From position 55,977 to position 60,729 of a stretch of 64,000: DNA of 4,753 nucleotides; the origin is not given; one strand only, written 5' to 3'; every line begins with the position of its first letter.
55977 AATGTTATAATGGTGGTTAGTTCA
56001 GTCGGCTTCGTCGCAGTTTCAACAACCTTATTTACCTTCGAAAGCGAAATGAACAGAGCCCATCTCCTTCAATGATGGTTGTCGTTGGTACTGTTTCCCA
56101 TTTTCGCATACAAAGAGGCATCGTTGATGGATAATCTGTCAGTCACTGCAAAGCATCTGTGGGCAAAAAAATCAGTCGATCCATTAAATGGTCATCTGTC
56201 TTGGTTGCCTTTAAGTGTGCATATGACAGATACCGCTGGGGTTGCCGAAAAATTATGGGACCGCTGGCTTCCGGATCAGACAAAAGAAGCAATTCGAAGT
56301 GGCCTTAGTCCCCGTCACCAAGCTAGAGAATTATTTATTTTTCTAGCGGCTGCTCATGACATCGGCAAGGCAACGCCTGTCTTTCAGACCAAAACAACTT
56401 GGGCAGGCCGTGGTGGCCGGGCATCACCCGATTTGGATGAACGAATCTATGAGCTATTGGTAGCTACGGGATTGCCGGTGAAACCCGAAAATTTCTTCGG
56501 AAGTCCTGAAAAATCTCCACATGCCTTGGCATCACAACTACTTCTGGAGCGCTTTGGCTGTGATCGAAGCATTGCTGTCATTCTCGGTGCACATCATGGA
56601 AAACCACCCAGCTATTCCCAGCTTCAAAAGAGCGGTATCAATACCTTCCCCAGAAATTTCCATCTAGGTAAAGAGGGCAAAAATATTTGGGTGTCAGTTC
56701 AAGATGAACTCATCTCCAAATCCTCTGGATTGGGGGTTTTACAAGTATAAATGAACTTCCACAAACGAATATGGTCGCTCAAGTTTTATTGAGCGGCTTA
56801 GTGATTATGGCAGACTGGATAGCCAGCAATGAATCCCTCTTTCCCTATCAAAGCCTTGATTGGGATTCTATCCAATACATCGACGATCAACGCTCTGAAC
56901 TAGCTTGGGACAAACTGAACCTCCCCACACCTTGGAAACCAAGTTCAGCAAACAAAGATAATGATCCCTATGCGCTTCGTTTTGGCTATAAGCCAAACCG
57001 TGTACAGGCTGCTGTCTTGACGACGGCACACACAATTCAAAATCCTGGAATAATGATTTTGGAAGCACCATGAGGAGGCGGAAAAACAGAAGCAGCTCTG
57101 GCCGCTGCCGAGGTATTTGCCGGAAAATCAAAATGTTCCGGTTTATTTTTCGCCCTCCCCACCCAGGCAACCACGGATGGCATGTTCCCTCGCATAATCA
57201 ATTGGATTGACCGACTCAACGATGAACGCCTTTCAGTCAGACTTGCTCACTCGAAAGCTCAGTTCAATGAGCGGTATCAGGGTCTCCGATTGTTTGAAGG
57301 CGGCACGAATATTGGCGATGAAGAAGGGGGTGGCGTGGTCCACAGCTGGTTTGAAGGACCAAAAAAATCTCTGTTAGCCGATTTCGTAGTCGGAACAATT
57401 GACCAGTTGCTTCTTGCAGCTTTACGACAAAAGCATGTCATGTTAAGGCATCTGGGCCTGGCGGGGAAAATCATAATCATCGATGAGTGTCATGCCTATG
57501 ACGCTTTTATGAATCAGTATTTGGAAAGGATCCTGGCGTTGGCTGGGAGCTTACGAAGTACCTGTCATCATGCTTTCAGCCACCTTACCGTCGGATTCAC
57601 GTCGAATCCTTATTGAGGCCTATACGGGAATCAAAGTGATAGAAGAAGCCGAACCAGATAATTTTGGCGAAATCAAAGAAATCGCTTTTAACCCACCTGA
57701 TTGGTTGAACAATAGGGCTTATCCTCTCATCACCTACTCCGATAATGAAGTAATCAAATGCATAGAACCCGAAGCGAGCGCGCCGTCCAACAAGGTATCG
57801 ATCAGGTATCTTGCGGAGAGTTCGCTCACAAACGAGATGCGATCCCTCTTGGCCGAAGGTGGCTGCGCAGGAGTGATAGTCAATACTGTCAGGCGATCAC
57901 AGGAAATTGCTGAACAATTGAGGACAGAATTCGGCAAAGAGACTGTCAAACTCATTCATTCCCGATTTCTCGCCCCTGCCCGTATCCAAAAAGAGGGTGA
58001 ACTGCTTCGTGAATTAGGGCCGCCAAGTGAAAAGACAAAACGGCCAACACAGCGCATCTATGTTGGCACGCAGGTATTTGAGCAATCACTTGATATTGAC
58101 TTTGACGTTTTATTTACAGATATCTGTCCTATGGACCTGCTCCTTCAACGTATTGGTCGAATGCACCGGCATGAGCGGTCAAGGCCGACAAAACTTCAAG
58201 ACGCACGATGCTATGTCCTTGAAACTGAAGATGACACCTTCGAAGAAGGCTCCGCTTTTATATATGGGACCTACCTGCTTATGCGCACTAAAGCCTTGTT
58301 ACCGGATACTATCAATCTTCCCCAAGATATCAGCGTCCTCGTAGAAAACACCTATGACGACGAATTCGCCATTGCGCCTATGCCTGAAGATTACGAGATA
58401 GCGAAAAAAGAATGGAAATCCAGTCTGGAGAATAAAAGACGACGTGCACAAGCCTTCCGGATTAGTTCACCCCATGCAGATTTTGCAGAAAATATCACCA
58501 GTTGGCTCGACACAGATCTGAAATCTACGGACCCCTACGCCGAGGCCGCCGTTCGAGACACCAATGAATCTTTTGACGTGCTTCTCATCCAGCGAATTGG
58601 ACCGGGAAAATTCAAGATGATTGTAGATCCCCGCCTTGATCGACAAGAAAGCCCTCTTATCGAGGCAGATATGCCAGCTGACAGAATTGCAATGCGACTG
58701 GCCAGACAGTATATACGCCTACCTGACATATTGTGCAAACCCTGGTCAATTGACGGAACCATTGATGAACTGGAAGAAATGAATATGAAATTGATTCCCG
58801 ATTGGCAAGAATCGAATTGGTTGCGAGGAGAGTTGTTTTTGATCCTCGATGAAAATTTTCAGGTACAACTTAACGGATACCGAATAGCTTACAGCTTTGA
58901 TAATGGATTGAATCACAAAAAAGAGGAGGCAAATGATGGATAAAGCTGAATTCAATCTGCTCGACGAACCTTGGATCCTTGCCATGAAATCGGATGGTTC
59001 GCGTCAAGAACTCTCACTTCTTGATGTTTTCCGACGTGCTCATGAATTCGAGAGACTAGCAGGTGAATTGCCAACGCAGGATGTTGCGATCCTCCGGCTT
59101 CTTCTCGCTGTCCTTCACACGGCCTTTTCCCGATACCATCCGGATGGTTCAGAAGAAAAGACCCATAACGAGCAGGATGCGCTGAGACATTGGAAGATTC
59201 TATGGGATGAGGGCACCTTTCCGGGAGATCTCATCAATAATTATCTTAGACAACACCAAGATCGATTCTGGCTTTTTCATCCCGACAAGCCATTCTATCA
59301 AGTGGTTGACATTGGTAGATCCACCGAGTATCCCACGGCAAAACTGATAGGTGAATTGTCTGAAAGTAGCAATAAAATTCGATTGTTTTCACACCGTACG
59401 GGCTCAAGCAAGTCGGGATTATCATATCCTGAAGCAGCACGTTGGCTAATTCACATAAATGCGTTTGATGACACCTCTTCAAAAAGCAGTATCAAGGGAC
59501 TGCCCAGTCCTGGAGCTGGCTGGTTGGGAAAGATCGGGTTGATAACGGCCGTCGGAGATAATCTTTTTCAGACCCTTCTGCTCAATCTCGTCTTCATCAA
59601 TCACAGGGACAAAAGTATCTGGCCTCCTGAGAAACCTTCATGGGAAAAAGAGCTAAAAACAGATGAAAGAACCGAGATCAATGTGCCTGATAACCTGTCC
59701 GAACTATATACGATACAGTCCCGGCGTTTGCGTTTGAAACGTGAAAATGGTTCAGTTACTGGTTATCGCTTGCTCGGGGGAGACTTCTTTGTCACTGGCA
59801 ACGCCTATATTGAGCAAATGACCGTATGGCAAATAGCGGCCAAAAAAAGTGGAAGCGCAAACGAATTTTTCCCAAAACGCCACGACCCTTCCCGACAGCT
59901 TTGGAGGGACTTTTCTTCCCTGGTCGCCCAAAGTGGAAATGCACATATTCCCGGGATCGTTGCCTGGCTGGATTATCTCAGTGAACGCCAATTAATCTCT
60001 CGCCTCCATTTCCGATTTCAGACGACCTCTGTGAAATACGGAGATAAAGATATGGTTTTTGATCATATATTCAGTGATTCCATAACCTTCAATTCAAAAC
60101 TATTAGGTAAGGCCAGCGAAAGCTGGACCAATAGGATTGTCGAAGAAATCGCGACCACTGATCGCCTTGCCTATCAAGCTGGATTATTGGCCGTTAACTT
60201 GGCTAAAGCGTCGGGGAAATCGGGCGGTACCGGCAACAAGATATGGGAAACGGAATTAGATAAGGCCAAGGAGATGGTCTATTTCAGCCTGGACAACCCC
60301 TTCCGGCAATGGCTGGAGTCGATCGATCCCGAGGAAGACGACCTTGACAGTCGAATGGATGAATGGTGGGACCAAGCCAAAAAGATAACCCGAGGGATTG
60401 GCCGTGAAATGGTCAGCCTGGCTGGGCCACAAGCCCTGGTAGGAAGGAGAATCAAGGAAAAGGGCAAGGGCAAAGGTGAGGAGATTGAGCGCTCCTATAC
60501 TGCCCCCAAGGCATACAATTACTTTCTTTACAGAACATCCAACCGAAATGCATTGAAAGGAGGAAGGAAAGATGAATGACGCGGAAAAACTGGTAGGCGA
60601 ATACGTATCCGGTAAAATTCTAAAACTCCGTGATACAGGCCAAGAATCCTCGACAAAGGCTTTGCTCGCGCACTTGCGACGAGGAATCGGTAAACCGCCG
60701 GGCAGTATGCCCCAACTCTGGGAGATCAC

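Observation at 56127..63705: Type I-E cas locus with intact Cascade structural genes but inactivated cas3 and cas6e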

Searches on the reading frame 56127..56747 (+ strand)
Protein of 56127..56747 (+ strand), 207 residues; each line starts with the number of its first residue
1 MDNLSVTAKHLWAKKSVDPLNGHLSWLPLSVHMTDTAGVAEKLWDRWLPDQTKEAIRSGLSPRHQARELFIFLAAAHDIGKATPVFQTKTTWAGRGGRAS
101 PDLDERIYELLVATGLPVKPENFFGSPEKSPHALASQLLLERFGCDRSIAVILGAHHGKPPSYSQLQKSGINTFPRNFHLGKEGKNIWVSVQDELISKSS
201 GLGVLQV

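Call 6: search_protein_families(library=ncbifam, proteins=[window:56127-56747:+], max_evalue=0.01)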
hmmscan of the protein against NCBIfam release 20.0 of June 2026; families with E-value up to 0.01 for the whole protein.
window:56127-56747:+ (207 aa): 2 families
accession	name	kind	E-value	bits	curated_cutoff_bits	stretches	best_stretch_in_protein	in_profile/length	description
TIGR01596.1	cas3_HD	equivalog_domain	7.6e-15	55.4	43.45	1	29-196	1-136/178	CRISPR-associated endonuclease Cas3''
NF007248.0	PRK09694.1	equivalog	2.7e-06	25.7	569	1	9-91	8-88/878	CRISPR-associated helicase/endonuclease Cas3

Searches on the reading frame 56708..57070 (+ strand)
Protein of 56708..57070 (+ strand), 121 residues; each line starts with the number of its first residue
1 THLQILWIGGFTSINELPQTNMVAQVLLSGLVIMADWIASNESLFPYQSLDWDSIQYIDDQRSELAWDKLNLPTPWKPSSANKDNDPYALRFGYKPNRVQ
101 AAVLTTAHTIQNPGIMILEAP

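Call 6: search_protein_families(library=ncbifam, proteins=[window:56708-57070:+], max_evalue=0.01)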
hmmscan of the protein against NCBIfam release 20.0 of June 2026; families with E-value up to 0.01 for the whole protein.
window:56708-57070:+ (121 aa): 1 family
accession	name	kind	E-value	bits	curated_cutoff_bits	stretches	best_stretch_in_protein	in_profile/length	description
NF007248.0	PRK09694.1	equivalog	0.0044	15.1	569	1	13-121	207-309/878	CRISPR-associated helicase/endonuclease Cas3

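Call 57: list_cluster_members(proteins=[L089:5556-8369:+, P0128, window:56771-57070:+, window:57182-57613:+, window:51258-52277:-, L090:1432-4245:+])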
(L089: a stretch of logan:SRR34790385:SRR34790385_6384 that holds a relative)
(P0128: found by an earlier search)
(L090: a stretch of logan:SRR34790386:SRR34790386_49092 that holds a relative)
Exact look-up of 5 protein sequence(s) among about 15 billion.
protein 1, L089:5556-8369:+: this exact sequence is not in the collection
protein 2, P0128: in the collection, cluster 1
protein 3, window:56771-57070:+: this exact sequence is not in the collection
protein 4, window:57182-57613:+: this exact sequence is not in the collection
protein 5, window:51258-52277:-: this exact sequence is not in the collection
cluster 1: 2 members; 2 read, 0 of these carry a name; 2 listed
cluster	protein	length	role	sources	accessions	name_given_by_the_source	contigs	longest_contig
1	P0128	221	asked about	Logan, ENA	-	-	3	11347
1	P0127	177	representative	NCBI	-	-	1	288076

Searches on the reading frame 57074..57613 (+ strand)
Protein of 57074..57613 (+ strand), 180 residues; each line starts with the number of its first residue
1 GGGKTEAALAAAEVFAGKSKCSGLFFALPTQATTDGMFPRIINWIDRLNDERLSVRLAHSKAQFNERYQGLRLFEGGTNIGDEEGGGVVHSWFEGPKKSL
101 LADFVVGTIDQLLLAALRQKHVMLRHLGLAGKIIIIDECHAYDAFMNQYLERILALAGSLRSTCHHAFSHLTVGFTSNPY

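Call 6: search_protein_families(library=ncbifam, proteins=[window:57074-57613:+], max_evalue=0.01)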
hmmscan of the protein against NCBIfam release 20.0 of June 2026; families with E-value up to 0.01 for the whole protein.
window:57074-57613:+ (180 aa): 2 families
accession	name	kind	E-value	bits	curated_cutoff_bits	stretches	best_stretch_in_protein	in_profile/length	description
NF007248.0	PRK09694.1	equivalog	5.9e-33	113.9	569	1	1-154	311-463/878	CRISPR-associated helicase/endonuclease Cas3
TIGR01587.1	cas3_core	equivalog_domain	1.2e-14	54.3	102.45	1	1-157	9-151/358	CRISPR-associated helicase Cas3'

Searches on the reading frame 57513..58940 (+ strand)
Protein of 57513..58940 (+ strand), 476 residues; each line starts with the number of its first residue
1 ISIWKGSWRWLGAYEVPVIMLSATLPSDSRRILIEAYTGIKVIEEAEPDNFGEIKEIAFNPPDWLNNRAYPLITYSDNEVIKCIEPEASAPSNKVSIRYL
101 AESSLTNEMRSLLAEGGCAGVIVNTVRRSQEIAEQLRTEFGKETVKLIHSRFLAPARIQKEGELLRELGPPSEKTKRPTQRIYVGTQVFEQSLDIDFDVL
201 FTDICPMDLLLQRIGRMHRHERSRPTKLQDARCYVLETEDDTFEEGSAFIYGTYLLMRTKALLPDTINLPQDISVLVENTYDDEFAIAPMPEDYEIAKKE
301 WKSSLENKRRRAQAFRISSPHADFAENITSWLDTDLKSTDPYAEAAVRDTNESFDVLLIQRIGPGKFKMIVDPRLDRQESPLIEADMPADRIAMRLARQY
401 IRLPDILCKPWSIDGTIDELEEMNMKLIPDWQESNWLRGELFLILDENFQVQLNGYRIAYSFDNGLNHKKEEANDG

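Call 6: search_protein_families(library=ncbifam, proteins=[window:57513-58940:+], max_evalue=0.01)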
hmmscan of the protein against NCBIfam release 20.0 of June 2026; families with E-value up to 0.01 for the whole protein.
window:57513-58940:+ (476 aa): 3 families
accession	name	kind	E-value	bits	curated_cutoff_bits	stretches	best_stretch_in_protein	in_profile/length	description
NF007248.0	PRK09694.1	equivalog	5.7e-42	143.7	569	1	18-316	473-762/878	CRISPR-associated helicase/endonuclease Cas3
TIGR01587.1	cas3_core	equivalog_domain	1.1e-37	130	102.45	1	14-263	154-355/358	CRISPR-associated helicase Cas3'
TIGR02621.3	cas3_GSU0051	exception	3.2e-22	79.2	400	1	102-292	257-420/854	type I-G CRISPR-associated helicase/endonuclease Cas3g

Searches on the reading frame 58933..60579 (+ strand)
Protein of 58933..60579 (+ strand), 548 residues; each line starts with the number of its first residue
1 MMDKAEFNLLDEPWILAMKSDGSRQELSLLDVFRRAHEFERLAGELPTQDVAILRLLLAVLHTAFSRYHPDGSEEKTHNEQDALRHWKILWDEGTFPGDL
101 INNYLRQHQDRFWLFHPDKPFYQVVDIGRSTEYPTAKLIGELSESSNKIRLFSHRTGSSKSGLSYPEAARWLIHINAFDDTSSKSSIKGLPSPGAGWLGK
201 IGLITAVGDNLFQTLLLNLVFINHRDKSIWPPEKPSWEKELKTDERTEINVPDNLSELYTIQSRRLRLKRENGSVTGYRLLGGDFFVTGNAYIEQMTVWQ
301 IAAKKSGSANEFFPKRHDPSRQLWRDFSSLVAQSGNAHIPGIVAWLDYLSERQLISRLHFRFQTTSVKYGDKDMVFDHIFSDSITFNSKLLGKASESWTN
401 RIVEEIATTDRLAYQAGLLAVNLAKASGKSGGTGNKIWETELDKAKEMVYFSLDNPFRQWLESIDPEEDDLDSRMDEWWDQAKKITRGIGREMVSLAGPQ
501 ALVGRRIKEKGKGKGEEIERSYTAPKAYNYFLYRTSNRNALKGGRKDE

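Call 6: search_protein_families(library=ncbifam, proteins=[window:58933-60576:+], max_evalue=0.01)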
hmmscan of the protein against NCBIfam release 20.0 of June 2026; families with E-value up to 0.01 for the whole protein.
window:58933-60576:+ (548 aa): 2 families
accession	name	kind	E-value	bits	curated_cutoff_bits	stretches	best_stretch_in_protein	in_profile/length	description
TIGR02547.1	casA_cse1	equivalog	3.4e-53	181.3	70.05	1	8-358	1-346/504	type I-E CRISPR-associated protein Cse1/CasA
NF007247.0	PRK09693.1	equivalog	0.0078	15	576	0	8-225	2-195/502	type I-E CRISPR-associated protein Cse1/CasA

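Call 7: find_encoding_contigs(protein=window:58933-60579:+, flank=10000, max_places=10)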
Protein window:58933-60579:+ (548 aa): no gene with exactly this product is on record in the collection.
